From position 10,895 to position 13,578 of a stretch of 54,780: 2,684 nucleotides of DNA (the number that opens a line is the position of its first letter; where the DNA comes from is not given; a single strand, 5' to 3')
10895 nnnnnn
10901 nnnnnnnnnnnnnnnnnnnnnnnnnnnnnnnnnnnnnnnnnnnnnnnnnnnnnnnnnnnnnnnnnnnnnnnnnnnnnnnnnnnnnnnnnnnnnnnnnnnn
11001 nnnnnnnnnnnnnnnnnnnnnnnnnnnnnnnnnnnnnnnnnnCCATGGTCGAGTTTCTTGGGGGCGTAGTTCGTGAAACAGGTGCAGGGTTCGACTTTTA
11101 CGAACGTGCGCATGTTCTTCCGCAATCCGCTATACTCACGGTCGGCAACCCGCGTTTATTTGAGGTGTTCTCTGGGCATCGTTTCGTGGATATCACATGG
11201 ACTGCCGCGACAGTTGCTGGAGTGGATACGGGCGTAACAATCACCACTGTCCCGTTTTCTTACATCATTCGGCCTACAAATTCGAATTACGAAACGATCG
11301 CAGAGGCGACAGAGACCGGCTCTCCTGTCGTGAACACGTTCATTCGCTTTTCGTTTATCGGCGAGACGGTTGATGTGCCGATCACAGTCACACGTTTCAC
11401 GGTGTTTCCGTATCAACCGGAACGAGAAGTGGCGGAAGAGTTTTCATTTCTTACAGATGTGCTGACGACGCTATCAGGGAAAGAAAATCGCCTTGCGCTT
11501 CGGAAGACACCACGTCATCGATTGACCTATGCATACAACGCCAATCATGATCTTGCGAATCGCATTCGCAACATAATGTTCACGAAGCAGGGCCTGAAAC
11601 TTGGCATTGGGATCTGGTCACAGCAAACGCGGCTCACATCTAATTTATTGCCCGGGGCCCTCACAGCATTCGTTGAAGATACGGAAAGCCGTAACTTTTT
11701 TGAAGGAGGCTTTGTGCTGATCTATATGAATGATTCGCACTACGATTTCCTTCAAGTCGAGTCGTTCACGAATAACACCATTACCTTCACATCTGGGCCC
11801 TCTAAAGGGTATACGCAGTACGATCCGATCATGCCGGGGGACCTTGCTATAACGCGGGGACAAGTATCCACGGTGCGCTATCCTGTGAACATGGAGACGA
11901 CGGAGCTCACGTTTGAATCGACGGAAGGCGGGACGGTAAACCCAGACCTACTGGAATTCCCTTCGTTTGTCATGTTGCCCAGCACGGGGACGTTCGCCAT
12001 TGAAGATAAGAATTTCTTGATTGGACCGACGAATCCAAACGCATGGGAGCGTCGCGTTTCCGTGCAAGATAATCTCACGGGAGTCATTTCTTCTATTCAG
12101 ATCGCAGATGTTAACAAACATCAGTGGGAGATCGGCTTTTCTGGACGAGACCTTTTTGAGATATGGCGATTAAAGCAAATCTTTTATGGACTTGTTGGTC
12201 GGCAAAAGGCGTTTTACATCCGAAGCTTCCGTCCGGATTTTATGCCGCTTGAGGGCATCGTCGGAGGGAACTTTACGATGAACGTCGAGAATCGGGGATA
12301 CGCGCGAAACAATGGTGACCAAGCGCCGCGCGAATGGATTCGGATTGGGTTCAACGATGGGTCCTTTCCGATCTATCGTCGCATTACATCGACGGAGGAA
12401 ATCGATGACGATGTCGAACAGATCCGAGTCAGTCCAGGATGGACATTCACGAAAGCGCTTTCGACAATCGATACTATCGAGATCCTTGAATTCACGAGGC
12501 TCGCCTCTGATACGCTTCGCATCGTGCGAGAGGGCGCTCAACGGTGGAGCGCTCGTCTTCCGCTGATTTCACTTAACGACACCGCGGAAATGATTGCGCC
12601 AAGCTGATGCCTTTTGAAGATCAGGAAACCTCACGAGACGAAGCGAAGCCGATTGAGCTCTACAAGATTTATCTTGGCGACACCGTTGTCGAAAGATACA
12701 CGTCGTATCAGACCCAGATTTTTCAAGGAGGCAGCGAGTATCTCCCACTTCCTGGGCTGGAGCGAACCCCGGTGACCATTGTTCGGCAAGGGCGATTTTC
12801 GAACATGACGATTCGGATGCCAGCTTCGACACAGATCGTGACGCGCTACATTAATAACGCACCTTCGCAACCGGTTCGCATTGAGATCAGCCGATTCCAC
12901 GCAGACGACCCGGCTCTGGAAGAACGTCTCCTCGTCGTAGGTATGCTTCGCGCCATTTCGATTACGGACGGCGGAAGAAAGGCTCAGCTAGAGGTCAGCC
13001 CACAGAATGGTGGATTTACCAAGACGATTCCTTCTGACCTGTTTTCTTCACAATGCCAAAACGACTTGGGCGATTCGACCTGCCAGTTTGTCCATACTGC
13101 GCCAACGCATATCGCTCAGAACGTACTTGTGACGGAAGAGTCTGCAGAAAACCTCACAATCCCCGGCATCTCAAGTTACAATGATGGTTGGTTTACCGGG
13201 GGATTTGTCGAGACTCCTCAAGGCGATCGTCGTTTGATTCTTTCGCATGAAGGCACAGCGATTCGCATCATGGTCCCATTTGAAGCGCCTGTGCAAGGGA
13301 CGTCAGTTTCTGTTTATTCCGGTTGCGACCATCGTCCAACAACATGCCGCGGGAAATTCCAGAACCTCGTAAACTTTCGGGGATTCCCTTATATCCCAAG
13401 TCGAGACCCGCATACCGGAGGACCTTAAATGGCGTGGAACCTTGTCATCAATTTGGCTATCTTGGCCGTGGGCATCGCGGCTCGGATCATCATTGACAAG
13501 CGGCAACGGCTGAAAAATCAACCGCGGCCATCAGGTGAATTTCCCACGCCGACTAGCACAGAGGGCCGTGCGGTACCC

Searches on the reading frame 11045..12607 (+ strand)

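Call 90: search_protein_families(library=pfam, max_evalue=0.01, proteins=[window:11045-12607:+])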
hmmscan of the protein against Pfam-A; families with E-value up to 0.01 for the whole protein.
window:11045-12607:+ (520 aa): 1 family
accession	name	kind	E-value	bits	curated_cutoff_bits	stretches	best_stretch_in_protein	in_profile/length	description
PF09343.15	DUF2460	-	0.00084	19.3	30.4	0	121-167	5-51/205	Conserved hypothetical protein 2217 (DUF2460)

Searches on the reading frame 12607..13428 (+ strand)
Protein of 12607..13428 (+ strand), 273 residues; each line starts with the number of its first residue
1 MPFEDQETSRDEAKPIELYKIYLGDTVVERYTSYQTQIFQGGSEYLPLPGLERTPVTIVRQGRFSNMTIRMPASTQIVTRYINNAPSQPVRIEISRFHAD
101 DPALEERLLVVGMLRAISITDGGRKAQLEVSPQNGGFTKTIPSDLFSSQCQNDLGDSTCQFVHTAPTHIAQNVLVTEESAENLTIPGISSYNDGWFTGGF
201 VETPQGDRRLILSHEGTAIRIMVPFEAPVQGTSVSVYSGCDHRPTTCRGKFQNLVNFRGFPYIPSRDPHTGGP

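Call 90: search_protein_families(library=pfam, max_evalue=0.01, proteins=[window:12607-13428:+])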
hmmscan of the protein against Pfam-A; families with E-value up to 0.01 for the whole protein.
window:12607-13428:+ (273 aa): 2 families
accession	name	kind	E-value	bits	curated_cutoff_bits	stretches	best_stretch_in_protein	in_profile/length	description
PF09356.15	Phage_BR0599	-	3.6e-20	72.5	22.9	1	194-267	1-80/80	Phage conserved hypothetical protein BR0599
PF09931.15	Phage_phiJL001_Gp84_N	-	4.5e-14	53.3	26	1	17-161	17-159/160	Baseplate hub protein, N-terminal attachment domain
